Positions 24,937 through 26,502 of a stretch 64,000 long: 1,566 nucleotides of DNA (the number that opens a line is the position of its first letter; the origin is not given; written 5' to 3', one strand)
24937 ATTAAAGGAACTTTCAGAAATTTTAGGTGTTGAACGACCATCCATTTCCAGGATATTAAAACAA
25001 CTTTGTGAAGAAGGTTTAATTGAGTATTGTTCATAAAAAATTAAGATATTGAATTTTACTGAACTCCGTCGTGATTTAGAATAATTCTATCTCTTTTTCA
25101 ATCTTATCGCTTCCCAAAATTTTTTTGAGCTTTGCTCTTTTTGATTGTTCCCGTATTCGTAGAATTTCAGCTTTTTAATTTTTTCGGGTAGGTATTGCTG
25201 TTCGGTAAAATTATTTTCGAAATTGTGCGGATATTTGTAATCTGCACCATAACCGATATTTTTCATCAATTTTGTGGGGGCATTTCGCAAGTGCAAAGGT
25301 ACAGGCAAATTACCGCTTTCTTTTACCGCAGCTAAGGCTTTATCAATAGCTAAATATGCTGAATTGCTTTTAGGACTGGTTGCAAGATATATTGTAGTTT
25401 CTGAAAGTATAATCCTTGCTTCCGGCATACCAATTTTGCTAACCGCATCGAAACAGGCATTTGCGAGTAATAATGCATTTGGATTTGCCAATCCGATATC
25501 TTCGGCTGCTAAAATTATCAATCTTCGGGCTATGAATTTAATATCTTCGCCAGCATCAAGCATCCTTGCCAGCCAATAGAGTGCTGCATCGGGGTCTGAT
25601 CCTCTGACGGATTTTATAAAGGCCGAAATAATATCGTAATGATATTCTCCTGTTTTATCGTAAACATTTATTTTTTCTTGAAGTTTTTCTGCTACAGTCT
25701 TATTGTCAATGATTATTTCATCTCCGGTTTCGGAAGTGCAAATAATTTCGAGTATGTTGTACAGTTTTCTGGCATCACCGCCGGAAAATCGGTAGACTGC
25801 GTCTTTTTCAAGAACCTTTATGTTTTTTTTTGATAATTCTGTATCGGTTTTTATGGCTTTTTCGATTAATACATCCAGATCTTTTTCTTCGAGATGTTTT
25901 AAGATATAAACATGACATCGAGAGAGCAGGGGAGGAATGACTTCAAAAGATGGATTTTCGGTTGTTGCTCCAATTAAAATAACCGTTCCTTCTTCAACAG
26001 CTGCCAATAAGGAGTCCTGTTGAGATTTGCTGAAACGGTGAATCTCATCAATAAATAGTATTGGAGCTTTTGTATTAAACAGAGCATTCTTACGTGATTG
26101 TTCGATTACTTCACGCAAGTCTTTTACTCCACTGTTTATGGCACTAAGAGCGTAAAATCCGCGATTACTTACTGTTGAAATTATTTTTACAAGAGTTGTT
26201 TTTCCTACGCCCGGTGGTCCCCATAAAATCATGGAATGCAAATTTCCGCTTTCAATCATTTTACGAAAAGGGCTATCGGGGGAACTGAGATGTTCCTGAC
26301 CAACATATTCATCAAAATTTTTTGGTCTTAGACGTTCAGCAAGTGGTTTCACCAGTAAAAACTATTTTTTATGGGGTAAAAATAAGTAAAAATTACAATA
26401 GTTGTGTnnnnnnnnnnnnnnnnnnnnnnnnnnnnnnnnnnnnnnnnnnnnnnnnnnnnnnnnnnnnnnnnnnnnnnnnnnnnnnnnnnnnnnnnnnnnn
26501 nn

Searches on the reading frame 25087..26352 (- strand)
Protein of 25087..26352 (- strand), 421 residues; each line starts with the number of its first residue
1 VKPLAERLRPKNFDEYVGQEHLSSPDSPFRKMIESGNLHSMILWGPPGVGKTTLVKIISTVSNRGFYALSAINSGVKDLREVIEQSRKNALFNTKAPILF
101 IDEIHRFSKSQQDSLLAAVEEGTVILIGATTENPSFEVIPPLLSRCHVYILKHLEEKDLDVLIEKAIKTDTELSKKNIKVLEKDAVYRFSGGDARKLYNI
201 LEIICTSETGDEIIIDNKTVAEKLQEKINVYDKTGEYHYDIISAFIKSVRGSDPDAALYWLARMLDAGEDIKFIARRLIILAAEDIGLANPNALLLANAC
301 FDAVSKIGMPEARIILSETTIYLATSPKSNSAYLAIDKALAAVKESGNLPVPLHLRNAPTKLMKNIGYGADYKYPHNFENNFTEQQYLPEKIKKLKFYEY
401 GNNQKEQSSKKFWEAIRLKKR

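Call 3: search_protein_families(library=pfam, proteins=[window:25087-26352:-], max_evalue=0.01)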
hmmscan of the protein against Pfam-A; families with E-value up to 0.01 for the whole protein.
window:25087-26352:- (421 aa): 24 families
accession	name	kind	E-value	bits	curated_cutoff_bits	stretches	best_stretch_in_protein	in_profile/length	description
PF12002.13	MgsA_C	-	1.1e-74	250.3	27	1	251-416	1-166/167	MgsA AAA+ ATPase C terminal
PF16193.11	AAA_assoc_2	-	7.1e-21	74.7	34.3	1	183-250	10-81/81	AAA C-terminal domain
PF00004.35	AAA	-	2.4e-17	64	21.2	1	41-151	1-128/131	ATPase family associated with various cellular activities (AAA)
PF05496.18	RuvB_N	-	1.4e-13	51.4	27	1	8-130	1-120/159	Holliday junction DNA helicase RuvB P-loop domain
PF00158.32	Sigma54_activat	-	7.9e-08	32.6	20.2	1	88-133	86-131/168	Sigma-54 interaction domain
PF07728.20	AAA_5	-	8.6e-07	29.5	22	1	41-127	2-98/139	AAA domain (dynein-related subfamily)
PF01078.27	Mg_chelatase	-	3.3e-06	27.1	20.3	0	38-61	22-45/207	Magnesium chelatase, subunit ChlI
PF13191.12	AAA_16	-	8.6e-06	26.8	32.6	1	33-68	19-55/167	AAA ATPase domain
PF13173.12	AAA_14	-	1.5e-05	25.5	27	1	41-138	5-107/129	AAA domain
PF01637.24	ATPase_2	-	5.2e-05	23.6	33.2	0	31-120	13-106/225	ATPase domain predominantly from Archaea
PF13245.12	AAA_19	-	8.9e-05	23.1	25.1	0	40-61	13-34/134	AAA domain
PF00493.29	MCM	-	9.6e-05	22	23.3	1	41-125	60-151/224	MCM P-loop domain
PF13401.12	AAA_22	-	0.00016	22.4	27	1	40-113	7-84/130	AAA domain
PF07726.17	AAA_3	-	0.00027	21.2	27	1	41-133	2-100/131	ATPase family associated with various cellular activities (AAA)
PF13604.12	AAA_30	-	0.00032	20.9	27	1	32-131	13-126/191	AAA domain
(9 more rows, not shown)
